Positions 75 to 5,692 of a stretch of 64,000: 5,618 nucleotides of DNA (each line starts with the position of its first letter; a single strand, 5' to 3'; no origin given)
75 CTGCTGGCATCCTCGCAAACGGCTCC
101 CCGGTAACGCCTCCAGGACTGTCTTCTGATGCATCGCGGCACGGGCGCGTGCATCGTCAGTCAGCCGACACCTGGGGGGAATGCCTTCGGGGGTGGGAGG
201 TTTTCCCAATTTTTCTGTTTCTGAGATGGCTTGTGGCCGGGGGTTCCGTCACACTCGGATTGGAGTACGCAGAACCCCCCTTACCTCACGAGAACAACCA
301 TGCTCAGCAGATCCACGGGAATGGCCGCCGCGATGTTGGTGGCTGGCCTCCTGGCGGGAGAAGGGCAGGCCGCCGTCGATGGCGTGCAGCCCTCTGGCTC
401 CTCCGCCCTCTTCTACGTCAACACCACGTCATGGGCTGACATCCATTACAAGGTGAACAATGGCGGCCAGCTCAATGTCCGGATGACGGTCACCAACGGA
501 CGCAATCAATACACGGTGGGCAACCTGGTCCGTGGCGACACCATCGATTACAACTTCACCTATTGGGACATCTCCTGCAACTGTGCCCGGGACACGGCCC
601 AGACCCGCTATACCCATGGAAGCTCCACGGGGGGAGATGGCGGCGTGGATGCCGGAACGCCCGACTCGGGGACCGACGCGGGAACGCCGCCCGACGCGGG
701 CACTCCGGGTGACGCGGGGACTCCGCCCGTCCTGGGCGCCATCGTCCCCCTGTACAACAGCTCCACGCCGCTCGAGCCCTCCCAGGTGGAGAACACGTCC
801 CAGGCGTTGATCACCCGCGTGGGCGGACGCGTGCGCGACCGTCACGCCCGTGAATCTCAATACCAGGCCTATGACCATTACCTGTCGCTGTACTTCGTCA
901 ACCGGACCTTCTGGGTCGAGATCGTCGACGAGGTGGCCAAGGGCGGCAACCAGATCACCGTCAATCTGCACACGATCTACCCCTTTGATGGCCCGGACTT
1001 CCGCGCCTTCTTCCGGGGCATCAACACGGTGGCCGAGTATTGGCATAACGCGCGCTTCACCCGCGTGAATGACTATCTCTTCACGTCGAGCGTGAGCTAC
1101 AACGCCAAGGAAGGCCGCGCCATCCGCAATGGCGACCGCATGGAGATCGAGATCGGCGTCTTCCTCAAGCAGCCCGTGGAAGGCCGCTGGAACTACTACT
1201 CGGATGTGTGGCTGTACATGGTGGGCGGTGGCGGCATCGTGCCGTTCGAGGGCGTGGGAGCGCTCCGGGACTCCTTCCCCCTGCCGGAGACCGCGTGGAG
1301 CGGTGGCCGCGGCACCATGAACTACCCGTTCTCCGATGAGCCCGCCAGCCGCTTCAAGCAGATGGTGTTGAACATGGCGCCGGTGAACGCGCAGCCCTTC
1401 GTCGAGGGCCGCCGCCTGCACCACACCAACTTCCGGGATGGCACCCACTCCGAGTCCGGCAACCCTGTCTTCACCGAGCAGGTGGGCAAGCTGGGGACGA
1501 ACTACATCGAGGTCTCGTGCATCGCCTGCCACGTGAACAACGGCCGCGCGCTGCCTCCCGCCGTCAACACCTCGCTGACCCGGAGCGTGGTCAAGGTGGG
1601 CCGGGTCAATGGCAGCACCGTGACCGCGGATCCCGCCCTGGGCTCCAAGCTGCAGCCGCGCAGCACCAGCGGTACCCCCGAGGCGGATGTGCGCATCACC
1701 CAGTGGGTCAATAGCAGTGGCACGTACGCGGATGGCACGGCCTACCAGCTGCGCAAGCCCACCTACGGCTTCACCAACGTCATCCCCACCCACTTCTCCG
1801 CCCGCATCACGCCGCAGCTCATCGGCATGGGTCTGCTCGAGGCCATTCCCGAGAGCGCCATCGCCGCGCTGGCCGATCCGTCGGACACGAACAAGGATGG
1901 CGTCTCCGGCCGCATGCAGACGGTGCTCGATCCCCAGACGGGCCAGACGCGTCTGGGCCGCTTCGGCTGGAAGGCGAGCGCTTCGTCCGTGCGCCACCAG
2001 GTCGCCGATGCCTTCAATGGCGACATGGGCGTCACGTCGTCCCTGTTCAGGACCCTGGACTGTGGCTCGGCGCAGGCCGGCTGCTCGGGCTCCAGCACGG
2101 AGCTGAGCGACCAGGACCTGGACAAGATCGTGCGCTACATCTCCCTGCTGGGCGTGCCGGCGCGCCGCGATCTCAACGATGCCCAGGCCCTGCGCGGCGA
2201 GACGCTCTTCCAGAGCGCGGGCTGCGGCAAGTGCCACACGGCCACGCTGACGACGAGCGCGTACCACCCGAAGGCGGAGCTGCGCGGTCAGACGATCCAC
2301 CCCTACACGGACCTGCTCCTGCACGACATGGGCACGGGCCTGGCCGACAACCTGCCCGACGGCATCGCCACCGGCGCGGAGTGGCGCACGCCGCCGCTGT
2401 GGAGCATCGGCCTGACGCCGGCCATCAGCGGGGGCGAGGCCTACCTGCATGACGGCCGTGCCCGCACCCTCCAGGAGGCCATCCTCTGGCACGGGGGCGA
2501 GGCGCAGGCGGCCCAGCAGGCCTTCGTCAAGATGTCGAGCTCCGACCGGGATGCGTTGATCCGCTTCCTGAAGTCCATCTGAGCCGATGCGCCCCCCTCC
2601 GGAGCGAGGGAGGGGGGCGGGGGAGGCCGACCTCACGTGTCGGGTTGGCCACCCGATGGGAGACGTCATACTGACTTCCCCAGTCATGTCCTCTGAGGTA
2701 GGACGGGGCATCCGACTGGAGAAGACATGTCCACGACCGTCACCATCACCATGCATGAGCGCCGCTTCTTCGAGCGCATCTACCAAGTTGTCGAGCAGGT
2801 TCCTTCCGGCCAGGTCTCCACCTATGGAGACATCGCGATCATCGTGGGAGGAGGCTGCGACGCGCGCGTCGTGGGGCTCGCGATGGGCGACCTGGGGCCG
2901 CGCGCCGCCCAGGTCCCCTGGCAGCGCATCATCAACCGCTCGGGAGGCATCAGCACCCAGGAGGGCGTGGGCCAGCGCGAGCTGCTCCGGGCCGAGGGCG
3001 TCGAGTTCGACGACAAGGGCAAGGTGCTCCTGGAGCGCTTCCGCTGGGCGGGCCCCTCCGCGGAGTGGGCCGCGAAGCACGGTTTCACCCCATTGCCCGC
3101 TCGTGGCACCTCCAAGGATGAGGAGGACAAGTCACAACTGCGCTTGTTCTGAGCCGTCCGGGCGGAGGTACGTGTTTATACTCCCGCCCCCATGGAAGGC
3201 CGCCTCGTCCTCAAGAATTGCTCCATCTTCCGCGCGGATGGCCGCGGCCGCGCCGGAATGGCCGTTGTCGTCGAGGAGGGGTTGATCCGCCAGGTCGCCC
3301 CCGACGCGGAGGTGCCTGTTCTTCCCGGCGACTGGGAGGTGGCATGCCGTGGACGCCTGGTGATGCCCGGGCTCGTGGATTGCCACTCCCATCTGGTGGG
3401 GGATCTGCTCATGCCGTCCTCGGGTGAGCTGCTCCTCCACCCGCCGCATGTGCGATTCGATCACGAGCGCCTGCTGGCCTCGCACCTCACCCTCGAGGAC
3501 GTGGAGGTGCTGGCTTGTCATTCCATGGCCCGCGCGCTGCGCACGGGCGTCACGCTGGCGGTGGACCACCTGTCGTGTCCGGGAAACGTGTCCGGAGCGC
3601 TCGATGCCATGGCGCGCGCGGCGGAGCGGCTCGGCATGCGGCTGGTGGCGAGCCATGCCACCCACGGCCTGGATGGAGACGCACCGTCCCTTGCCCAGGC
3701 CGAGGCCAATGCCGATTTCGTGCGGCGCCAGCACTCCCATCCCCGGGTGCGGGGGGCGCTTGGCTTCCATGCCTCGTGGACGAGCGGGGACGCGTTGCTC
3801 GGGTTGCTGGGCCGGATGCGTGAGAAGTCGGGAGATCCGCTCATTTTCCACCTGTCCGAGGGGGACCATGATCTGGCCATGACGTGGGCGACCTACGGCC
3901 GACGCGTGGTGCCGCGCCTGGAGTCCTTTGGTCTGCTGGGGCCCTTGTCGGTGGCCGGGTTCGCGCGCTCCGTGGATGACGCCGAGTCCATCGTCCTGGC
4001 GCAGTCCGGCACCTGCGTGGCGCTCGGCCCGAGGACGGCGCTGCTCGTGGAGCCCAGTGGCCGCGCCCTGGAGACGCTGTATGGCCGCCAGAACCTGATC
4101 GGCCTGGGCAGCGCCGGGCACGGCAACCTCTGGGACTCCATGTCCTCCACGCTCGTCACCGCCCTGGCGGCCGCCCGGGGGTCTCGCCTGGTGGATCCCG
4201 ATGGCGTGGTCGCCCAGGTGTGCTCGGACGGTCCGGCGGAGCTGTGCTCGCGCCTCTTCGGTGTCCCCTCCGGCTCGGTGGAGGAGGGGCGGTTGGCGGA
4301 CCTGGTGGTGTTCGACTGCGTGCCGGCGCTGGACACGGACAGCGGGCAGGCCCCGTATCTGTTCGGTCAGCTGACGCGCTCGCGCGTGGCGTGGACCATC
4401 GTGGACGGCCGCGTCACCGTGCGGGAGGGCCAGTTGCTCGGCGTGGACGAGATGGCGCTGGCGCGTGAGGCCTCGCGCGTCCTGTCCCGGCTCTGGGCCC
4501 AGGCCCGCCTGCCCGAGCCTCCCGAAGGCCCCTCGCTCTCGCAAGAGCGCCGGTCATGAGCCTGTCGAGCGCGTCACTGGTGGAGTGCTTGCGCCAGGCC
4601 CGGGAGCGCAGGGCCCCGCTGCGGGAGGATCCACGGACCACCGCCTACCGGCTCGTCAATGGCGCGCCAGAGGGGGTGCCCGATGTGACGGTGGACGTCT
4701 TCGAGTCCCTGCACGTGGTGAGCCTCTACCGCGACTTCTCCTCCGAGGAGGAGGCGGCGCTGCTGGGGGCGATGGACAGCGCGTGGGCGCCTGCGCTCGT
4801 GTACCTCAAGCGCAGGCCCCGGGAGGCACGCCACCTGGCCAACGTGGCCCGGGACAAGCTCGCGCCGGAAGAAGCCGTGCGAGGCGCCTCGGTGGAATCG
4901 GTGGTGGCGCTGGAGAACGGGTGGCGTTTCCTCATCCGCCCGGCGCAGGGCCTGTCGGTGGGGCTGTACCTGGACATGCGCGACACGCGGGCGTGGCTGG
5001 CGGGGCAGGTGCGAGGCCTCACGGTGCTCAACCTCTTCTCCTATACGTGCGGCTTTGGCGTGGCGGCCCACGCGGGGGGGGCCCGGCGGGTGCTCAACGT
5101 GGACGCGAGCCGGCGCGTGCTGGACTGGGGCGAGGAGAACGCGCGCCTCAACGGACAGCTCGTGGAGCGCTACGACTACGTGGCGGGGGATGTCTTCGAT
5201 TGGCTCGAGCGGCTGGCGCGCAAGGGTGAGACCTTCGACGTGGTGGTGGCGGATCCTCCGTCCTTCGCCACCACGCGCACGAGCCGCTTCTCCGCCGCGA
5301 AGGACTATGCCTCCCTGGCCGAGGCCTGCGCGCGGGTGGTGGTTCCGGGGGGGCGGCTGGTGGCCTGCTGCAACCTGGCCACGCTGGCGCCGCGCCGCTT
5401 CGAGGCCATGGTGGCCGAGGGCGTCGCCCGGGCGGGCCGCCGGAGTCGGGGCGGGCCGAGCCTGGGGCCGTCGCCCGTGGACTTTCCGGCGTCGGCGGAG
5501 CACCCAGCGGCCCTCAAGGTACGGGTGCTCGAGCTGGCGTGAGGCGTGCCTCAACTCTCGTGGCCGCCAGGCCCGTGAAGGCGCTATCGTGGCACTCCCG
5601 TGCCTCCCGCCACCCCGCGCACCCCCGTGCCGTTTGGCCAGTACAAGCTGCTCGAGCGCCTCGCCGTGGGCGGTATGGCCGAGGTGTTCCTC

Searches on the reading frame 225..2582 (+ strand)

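Call 34: search_protein_families(library=pfam, proteins=[window:225-2582:+], max_evalue=0.0001)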
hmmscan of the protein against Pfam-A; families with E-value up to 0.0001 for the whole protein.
window:225-2582:+ (785 aa): 4 families
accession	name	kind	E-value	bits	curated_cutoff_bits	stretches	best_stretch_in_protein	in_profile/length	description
PF06537.16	DHOR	-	1e-77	262.1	22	1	524-785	212-499/499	Di-haem oxidoreductase, putative peroxidase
PF22184.2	CBM_56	-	1.2e-25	89.9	27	1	53-124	2-75/75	Carbohydrate binding module family 56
PF00034.26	Cytochrom_C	-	7.2e-07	30.9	21.3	0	657-784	3-88/90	Cytochrome c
PF13442.11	Cytochrome_CBB3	-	3.8e-05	24.4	27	0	654-689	2-30/68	Cytochrome C oxidase, cbb3-type, subunit III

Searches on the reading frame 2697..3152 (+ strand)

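Call 34: search_protein_families(library=pfam, proteins=[window:2697-3152:+], max_evalue=0.0001)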
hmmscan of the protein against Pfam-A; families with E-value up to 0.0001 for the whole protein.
window:2697-3152:+ (151 aa): 1 family
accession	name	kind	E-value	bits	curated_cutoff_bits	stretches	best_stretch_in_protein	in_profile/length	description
PF01035.26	DNA_binding_1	-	2.3e-17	63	27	1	24-102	2-81/81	6-O-methylguanine DNA methyltransferase, DNA binding domain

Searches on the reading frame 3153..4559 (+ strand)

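Call 34: search_protein_families(library=pfam, proteins=[window:3153-4559:+], max_evalue=0.0001)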
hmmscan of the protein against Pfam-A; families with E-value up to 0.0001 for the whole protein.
window:3153-4559:+ (468 aa): 2 families
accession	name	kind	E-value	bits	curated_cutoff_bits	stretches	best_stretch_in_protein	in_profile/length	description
PF01979.26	Amidohydro_1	-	1.2e-22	81.1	25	1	69-421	1-344/345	Amidohydrolase family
PF07969.17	Amidohydro_3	-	4.6e-08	33.4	29.7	0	63-84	3-24/472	Amidohydrolase family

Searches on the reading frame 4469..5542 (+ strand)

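Call 34: search_protein_families(library=pfam, proteins=[window:4469-5542:+], max_evalue=0.0001)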
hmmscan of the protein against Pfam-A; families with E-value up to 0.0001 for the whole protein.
window:4469-5542:+ (357 aa): 2 families
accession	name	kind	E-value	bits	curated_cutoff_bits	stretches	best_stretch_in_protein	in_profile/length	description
PF10672.15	Methyltrans_SAM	-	7.5e-40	137.4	27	1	68-308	12-245/286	S-adenosylmethionine-dependent methyltransferase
PF03602.21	Cons_hypoth95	-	3.4e-08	33.8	24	1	176-267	35-124/182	Conserved hypothetical protein 95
